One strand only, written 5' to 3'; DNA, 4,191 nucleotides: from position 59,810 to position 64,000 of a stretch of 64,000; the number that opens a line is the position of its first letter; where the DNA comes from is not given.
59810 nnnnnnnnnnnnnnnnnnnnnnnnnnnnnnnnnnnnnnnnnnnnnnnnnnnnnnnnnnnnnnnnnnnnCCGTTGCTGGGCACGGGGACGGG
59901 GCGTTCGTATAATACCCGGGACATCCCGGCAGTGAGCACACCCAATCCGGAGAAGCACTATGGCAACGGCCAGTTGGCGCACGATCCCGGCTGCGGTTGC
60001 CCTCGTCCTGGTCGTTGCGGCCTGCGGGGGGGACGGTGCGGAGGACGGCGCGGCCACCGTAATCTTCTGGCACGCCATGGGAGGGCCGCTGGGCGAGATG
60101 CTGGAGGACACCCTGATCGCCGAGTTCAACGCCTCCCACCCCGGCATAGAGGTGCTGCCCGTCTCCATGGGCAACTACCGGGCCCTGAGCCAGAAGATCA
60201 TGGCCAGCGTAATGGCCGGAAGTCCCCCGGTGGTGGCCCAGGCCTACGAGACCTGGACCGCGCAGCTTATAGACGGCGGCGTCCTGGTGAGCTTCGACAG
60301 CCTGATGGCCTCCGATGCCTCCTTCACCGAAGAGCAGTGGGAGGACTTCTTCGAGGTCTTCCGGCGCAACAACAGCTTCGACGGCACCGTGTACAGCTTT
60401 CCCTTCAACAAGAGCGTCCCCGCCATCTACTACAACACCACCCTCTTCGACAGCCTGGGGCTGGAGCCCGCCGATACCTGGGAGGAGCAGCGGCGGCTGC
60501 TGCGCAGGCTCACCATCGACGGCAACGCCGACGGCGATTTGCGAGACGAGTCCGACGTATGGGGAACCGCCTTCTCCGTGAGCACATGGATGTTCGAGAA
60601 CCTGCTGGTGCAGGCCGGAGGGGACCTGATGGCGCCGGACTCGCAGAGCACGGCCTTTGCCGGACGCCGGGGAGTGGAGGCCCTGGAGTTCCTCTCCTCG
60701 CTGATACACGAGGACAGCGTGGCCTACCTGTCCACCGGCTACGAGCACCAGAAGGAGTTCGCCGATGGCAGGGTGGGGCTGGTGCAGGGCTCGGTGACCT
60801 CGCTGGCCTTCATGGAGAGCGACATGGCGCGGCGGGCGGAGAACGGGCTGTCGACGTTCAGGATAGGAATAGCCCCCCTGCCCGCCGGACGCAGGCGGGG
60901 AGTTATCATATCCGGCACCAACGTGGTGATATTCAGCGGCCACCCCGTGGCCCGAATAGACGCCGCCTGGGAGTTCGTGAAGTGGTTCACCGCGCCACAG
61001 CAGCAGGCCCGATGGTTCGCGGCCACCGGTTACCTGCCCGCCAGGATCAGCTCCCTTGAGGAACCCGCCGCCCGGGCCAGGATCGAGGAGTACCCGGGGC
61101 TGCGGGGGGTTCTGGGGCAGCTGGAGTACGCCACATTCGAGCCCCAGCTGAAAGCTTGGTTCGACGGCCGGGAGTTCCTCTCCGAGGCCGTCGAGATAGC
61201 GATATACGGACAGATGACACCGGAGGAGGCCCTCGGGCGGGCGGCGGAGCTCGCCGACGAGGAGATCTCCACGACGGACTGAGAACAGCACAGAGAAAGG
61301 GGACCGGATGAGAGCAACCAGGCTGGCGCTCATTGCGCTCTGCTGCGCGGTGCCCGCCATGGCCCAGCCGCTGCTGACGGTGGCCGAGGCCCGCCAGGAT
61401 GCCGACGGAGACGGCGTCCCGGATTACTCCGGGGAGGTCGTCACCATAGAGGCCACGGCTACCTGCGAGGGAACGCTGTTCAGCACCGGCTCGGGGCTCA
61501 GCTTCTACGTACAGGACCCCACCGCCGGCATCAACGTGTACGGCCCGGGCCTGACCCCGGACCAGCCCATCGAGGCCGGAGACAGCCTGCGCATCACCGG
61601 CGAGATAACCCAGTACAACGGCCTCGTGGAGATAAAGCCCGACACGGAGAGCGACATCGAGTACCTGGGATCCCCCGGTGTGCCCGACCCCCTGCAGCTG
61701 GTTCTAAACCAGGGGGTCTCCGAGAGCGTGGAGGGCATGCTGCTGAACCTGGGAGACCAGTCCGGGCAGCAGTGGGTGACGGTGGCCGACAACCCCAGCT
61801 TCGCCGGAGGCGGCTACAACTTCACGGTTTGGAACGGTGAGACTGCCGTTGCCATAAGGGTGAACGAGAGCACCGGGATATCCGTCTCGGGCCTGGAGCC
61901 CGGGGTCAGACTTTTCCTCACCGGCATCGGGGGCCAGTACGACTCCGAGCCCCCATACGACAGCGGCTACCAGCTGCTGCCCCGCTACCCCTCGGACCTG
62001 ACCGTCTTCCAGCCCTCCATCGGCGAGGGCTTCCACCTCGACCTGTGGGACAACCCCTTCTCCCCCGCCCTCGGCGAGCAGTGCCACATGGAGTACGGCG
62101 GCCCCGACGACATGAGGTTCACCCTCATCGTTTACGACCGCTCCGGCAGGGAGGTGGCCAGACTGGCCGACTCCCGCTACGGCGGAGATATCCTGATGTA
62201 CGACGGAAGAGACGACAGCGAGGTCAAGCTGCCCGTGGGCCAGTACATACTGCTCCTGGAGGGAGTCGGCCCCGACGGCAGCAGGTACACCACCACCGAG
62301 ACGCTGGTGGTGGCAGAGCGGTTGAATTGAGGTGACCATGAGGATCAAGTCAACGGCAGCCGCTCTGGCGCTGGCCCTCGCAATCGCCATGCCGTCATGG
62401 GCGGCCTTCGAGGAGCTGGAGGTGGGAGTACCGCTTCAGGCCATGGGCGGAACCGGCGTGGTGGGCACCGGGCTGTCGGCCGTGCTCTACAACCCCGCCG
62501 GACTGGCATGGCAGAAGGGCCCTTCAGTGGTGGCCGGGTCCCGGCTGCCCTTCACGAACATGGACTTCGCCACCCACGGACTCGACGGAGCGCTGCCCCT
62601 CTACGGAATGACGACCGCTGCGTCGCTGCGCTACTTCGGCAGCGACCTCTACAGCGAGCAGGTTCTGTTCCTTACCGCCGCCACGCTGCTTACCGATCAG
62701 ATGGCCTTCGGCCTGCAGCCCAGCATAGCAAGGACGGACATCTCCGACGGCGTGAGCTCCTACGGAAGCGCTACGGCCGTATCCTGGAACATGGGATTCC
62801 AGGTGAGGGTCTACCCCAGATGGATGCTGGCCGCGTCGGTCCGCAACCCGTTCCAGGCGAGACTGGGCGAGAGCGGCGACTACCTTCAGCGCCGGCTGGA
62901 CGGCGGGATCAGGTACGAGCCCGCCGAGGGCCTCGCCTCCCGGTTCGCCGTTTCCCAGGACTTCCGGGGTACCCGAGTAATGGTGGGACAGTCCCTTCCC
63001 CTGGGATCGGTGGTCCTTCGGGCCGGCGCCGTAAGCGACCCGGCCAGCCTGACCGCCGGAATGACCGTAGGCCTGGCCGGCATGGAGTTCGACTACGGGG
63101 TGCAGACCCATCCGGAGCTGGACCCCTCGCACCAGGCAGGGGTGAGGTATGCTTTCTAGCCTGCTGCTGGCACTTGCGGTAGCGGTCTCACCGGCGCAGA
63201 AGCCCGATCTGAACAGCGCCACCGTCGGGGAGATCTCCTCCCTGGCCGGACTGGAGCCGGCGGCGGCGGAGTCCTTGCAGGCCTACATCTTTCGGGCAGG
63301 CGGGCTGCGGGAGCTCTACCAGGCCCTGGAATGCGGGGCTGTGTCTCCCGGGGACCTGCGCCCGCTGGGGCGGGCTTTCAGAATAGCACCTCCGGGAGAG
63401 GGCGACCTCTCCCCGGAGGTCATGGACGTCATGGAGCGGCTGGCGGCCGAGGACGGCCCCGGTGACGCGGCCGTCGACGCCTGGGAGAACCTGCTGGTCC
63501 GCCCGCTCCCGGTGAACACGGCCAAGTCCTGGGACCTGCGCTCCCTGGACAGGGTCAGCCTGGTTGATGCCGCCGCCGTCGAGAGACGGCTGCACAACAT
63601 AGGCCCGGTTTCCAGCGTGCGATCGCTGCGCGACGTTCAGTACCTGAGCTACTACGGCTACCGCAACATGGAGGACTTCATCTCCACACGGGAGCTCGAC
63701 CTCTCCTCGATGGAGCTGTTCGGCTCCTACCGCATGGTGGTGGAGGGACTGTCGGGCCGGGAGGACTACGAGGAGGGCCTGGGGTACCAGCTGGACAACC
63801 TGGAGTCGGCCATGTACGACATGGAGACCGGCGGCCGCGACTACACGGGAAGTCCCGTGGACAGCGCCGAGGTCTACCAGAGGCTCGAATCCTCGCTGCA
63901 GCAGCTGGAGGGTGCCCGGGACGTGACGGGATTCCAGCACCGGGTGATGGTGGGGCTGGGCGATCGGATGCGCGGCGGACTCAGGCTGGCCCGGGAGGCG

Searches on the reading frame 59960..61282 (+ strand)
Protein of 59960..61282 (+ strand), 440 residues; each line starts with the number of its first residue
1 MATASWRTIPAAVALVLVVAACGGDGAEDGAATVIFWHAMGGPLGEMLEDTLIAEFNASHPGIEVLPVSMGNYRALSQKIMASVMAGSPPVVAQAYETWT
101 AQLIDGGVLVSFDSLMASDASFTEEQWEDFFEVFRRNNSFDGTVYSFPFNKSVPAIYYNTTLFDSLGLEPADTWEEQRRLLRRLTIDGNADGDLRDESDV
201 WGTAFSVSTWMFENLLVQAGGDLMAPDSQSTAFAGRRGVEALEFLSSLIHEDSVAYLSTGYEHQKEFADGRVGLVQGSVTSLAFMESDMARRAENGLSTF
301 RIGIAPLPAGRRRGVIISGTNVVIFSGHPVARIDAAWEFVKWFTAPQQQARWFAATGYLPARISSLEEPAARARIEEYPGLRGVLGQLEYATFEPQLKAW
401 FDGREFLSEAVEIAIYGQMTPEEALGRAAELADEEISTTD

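Call 70: search_protein_families(library=pfam, proteins=[window:59960-61282:+], max_evalue=0.001)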
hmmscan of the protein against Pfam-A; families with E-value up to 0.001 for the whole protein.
window:59960-61282:+ (440 aa): 2 families
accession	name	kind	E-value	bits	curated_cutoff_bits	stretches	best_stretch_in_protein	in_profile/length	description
PF13416.11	SBP_bac_8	-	1.1e-37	130.8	27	1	52-370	2-270/279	Bacterial extracellular solute-binding protein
PF01547.30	SBP_bac_1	-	1e-26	95.1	26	1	52-350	13-307/307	Bacterial extracellular solute-binding protein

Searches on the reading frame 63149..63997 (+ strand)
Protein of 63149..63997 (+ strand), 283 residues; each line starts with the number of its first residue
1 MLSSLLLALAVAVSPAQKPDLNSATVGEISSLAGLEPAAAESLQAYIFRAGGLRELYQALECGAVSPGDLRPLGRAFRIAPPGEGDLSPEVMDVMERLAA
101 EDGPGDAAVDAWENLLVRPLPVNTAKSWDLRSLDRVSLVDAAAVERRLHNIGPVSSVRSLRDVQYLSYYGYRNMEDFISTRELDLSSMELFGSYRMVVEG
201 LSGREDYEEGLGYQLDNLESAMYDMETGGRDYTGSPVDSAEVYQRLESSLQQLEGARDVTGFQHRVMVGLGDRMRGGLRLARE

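Call 70: search_protein_families(library=pfam, proteins=[window:63149-63997:+], max_evalue=0.001)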
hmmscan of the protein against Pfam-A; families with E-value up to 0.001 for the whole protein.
window:63149-63997:+ (283 aa): 1 family
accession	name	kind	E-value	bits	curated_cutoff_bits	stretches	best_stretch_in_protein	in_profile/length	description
PF12836.13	HHH_3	-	1.8e-06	28.4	27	0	20-46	7-33/65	Helix-hairpin-helix motif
